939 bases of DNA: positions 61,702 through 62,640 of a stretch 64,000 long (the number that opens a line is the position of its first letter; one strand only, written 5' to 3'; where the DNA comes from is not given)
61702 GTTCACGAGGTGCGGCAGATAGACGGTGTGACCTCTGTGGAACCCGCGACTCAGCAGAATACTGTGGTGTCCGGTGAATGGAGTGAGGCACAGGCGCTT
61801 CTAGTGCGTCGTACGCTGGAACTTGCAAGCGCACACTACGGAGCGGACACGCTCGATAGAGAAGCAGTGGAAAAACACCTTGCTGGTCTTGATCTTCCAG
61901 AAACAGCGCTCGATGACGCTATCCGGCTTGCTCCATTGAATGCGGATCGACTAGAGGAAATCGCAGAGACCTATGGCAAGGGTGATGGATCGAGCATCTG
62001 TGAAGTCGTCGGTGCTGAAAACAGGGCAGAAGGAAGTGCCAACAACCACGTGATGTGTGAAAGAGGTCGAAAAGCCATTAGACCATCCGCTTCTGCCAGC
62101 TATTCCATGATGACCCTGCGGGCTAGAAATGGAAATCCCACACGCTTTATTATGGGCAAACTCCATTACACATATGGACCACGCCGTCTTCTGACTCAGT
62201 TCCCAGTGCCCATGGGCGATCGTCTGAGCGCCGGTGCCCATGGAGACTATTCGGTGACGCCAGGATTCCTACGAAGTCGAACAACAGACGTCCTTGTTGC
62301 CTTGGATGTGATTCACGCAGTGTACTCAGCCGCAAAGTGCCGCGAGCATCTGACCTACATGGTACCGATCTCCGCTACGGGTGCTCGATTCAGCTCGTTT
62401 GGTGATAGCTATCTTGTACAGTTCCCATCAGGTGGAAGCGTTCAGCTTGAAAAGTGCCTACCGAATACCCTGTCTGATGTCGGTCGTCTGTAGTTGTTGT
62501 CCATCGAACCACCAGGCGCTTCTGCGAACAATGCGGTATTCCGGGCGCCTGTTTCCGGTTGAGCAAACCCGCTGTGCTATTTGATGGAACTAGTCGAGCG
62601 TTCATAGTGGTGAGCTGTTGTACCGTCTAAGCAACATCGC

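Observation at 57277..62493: Module swapping within family A: conserved ~330-aa N-terminal region, then alternative C-terminal domains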

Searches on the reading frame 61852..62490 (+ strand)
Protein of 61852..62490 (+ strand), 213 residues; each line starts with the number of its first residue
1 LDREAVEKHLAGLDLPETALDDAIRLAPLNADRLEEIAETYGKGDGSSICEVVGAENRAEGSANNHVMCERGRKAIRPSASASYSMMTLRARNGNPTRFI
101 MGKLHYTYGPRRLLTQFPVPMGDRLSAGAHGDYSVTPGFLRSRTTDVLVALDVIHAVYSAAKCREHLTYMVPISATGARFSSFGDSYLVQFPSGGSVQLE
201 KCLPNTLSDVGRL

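Call 48: search_solved_structures(query=window:61852-62490:+, max_evalue=10)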
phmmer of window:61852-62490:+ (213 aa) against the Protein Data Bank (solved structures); distinct sequences matched with E-value up to 10: 2.
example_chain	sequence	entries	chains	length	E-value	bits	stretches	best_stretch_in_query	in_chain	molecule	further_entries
9g6k_LZ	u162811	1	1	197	0.51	13.3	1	102-145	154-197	mL174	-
9i05_Xc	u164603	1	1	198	0.52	13.3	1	102-145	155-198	mL132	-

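Call 51: search_protein_families(library=pfam, proteins=[window:61852-62490:+], max_evalue=10)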
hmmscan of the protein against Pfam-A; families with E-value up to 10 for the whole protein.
window:61852-62490:+ (213 aa): 0 families
